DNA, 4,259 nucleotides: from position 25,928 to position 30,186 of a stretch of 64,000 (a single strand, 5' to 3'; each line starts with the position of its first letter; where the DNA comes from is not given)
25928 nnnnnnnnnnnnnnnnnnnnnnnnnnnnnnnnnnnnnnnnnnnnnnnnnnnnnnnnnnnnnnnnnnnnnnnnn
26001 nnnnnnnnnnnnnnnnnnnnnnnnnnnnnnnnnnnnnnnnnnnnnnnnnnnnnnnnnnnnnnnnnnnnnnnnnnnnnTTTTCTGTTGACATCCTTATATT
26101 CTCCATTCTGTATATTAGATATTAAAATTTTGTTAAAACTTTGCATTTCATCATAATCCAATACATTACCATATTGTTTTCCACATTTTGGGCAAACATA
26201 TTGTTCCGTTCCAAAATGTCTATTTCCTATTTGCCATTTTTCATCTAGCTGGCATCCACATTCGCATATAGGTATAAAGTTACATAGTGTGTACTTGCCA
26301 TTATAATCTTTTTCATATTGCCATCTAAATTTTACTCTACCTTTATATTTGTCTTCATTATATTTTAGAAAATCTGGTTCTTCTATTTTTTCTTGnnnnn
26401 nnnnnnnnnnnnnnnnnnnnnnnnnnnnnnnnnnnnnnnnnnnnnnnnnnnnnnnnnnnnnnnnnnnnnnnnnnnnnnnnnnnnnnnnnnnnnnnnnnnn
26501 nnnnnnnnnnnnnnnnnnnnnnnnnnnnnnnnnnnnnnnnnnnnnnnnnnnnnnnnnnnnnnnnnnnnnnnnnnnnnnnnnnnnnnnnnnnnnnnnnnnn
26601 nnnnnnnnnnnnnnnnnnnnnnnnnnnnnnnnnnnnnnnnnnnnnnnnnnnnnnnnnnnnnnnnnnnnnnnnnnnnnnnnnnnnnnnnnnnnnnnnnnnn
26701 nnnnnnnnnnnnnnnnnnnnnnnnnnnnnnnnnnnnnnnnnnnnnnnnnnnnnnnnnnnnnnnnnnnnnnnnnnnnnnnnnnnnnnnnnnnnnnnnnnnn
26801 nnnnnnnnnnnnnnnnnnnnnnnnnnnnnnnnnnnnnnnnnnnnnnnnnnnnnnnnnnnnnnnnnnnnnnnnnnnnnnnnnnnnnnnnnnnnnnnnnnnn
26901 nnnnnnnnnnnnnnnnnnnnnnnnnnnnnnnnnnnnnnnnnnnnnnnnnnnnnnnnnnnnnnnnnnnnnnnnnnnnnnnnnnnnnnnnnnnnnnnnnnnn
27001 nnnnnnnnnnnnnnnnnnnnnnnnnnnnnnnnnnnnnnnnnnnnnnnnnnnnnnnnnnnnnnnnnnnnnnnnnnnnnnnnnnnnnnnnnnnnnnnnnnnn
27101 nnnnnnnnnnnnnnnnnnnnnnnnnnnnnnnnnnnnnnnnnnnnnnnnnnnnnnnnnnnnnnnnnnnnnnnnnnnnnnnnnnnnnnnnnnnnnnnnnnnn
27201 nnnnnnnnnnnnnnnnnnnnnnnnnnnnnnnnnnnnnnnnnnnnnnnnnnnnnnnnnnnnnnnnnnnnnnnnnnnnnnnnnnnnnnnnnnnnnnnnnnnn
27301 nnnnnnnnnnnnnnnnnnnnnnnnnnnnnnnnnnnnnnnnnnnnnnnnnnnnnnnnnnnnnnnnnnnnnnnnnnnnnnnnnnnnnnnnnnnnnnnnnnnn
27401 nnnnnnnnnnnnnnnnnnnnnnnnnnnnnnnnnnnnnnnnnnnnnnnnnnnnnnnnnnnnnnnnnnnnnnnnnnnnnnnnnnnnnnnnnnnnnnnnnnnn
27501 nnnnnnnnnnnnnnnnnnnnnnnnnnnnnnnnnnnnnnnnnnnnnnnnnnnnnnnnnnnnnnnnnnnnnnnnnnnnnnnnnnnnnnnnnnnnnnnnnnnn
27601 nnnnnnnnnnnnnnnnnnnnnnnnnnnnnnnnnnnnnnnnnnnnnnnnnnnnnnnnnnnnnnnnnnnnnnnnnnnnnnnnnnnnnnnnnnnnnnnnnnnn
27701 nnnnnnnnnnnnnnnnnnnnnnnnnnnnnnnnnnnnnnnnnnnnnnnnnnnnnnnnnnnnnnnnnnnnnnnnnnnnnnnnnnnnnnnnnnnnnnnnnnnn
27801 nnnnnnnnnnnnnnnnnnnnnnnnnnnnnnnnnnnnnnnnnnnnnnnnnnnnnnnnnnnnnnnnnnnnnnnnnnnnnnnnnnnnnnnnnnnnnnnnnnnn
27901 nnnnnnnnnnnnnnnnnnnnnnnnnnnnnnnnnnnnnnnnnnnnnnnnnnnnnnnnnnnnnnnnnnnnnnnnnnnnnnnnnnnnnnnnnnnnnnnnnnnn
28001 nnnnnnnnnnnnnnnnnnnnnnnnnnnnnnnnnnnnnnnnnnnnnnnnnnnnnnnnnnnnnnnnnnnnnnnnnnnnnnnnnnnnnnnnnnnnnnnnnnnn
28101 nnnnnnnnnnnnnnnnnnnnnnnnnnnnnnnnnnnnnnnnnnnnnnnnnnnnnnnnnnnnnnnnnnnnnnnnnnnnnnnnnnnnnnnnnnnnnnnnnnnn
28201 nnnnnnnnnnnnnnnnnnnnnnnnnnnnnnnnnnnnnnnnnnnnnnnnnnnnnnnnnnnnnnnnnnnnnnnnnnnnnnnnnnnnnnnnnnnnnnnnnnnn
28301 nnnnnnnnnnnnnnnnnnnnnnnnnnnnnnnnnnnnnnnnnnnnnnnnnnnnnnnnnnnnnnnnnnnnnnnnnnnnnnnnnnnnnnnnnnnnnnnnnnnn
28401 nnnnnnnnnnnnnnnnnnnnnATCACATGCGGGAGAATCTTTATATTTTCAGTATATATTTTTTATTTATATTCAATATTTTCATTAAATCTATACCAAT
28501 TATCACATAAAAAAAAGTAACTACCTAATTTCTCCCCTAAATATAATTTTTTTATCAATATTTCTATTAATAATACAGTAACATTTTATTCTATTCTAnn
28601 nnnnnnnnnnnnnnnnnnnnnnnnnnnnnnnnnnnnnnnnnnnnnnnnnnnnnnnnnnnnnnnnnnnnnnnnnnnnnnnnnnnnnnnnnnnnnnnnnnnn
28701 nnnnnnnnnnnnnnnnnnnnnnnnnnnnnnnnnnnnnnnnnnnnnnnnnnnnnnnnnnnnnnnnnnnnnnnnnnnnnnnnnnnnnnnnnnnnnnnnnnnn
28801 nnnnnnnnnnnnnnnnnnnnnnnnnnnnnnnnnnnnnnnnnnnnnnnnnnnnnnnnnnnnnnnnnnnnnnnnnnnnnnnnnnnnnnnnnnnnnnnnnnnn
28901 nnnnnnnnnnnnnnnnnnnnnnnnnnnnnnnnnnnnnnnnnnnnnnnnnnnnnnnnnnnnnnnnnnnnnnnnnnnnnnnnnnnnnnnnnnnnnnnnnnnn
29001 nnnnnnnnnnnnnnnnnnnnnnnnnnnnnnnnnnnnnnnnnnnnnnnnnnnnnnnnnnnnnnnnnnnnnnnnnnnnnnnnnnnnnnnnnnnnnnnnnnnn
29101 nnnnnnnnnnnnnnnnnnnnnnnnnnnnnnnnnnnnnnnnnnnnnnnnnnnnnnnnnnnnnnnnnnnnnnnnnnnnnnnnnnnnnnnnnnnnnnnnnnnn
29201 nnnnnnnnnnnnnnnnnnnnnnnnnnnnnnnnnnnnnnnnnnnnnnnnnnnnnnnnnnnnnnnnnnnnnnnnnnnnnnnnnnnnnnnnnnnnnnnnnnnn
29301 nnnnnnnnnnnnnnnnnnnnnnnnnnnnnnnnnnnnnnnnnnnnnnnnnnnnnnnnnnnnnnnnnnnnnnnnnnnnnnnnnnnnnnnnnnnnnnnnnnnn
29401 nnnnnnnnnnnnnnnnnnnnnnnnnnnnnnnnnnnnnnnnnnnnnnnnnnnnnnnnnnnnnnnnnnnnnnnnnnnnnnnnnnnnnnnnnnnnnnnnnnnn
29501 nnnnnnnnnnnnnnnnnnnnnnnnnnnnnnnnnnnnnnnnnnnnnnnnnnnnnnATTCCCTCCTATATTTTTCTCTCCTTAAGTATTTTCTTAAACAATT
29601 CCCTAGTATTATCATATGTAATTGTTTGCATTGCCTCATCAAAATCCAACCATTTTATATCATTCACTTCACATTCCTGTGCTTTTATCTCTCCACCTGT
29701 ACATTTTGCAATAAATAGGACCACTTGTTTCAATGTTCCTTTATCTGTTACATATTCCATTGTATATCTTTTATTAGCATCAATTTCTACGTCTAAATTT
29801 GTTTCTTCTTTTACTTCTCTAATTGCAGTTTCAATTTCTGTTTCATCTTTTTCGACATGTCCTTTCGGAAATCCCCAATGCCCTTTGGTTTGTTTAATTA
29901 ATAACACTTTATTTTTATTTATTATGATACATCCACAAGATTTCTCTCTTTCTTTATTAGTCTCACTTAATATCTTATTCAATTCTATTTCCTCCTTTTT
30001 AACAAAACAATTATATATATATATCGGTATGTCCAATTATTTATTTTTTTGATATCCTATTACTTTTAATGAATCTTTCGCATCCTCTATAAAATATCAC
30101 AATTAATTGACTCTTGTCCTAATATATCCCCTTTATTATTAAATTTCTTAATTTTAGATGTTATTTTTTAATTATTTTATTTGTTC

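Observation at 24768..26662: Pycsar-like three-gene operon: Zn-ribbon TM protein, 3-TM protein, class III nucleotidyl cyclase, in atypical order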

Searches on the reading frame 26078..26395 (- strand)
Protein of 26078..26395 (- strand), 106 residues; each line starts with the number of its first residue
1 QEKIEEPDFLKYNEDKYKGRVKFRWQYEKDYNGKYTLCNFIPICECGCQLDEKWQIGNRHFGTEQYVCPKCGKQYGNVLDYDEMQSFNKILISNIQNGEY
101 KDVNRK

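Call 77: predict_structure(alignment_id=A3)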
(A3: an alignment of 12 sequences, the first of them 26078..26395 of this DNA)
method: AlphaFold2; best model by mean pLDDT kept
length: 106 residues; sequences in the alignment: 12
mean_pLDDT: 78.9   pTM: 0.67
mean pLDDT of the five models: 78.9, 75.6, 75.3, 75.1, 73.1
residues with pLDDT >= 90: 21; 70-90: 67; 50-70: 5; < 50: 13
segments of 3 or more residues with pLDDT < 50: 1-10, 104-106
pLDDT, mean of each block of 10 residues (from residue 1): 44 82 87 82 89 82 83 85 91 85 46
secondary structure, 60 per line:
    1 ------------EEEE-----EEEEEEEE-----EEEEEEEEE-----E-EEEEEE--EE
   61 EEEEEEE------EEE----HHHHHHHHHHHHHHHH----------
elements in order: E13-16 E22-29 E35-43 E51-56 E59-67 E74-76 H81-96

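Call 79: fold_search(model_id=the predicted structure, library=pdb)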
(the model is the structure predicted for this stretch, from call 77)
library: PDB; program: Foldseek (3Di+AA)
matches with E <= 10: 273; with E <= 0.001: 0
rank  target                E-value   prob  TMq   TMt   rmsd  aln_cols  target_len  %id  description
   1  3nm7_A                4.0e-01  0.20  0.22  0.26  11.1        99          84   11  Crystal Structure of Borrelia burgdorferi Pur-alpha (released 2010-10-06)
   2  3nm7_C                5.3e-01  0.18  0.21  0.28  10.4        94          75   12  Crystal Structure of Borrelia burgdorferi Pur-alpha (released 2010-10-06)
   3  3n8b_A                5.6e-01  0.18  0.21  0.28  10.7        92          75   11  Crystal Structure of Borrelia burgdorferi Pur-alpha (released 2010-10-06)
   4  8yoz_B                6.2e-01  0.60  0.26  0.35   9.8        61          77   21  Crystal structure of the small zinc-finger protein ZifS (TTHA0897) from Thermus thermophilus HB8. (released 2025-03-19)
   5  3nm7_D                6.2e-01  0.16  0.21  0.28  10.4        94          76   12  Crystal Structure of Borrelia burgdorferi Pur-alpha (released 2010-10-06)
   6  9jax_C                7.7e-01  0.08  0.17  0.14  17.1       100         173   12  Crystal structure of NUDIX hydrolase from Bacillus methanolicus (released 2025-09-03)
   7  3ejh_A                8.2e-01  0.14  0.25  0.28  11.6        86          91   12  Crystal Structure of the Fibronectin 8-9FnI Domain Pair in Complex with a Type-I Collagen Peptide (released 2009-02-03)
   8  2v1l                  8.6e-01  0.15  0.26  0.22   9.4        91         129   11  Structure of the conserved hypothetical protein VC1805 from pathogenicity island VPI-2 of Vibrio cholerae O1 biovar elto (released 2007-07-24)
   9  3n8b_B                8.6e-01  0.14  0.21  0.28  10.5        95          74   13  Crystal Structure of Borrelia burgdorferi Pur-alpha (released 2010-10-06)
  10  9jax_B                9.7e-01  0.08  0.21  0.15  16.0       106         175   13  Crystal structure of NUDIX hydrolase from Bacillus methanolicus (released 2025-09-03)
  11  3dtd_B                1.0e+00  0.13  0.25  0.20  14.3        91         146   13  Crystal structure of invasion associated protein b from bartonella henselae (released 2008-09-09)
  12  8wv3_E                1.0e+00  0.08  0.17  0.13  12.9        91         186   13  NUDIX hydrolase from Bacillus methanolicus (released 2024-10-30)
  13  3nm7_B                1.1e+00  0.13  0.21  0.29  10.8        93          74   10  Crystal Structure of Borrelia burgdorferi Pur-alpha (released 2010-10-06)
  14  2w56_B                1.1e+00  0.10  0.22  0.18  11.4        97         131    9  Structure of the hypothetical protein VC0508 from Vibrio cholerae VSP- II pathogenicity island (released 2010-08-25)
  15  9a3z_B                1.1e+00  0.11  0.24  0.10  11.2        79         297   10  A predicted model of tissue transglutaminase 2 (TG2) in complex with plasma fibronectin's gelatin binding domain (FNI6 (released 2024-02-02)
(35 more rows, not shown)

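Call 93: search_protein_representatives(alignment_id=A3)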
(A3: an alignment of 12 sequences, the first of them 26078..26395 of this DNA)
Query: 12 sequences, 107 profile positions. Proteins with E-value up to 0.001 (for the whole library): 216; up to 1e-10: 36; up to 1e-30: 5. The best 150 are listed.
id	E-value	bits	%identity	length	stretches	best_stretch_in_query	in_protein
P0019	7.7e-46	170.8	-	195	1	2-106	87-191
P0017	9.7e-46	170.5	-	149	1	2-104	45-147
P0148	4.4e-40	152.3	-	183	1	2-105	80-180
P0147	1.0e-38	147.9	-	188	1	2-103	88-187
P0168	6.5e-33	129.3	-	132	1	2-101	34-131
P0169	4.1e-24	101.0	-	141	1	4-104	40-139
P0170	4.0e-21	91.4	-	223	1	2-103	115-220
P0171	4.9e-21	91.1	-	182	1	4-104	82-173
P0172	3.6e-20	88.3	-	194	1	4-103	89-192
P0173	2.2e-18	82.5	-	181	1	3-105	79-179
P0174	3.0e-18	82.1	-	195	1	4-103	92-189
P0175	6.7e-17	77.8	-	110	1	3-99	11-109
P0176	3.8e-16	75.3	-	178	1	6-100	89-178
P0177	1.4e-15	73.5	-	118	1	5-103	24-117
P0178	1.6e-15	73.4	-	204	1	2-103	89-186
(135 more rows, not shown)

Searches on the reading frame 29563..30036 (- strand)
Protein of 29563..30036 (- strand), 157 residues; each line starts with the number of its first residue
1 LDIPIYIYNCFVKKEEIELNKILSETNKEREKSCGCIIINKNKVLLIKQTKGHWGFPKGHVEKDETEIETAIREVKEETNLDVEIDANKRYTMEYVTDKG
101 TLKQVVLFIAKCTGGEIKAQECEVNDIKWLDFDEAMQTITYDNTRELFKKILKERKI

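Call 7: search_protein_families(library=pfam, proteins=[window:29563-30036:-], max_evalue=0.01)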
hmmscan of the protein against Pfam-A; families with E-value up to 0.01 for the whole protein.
window:29563-30036:- (157 aa): 3 families
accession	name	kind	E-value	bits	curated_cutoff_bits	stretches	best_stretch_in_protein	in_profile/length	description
PF00293.34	NUDIX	-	3.1e-20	73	21.1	1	32-146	4-129/134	NUDIX domain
PF22327.2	Nudt16-like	-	1.5e-05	25.4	27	1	37-112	18-94/161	U8 snoRNA-decapping enzyme-like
PF14815.12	NUDIX_4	-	9.4e-05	22.6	35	1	36-135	3-98/113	NUDIX domain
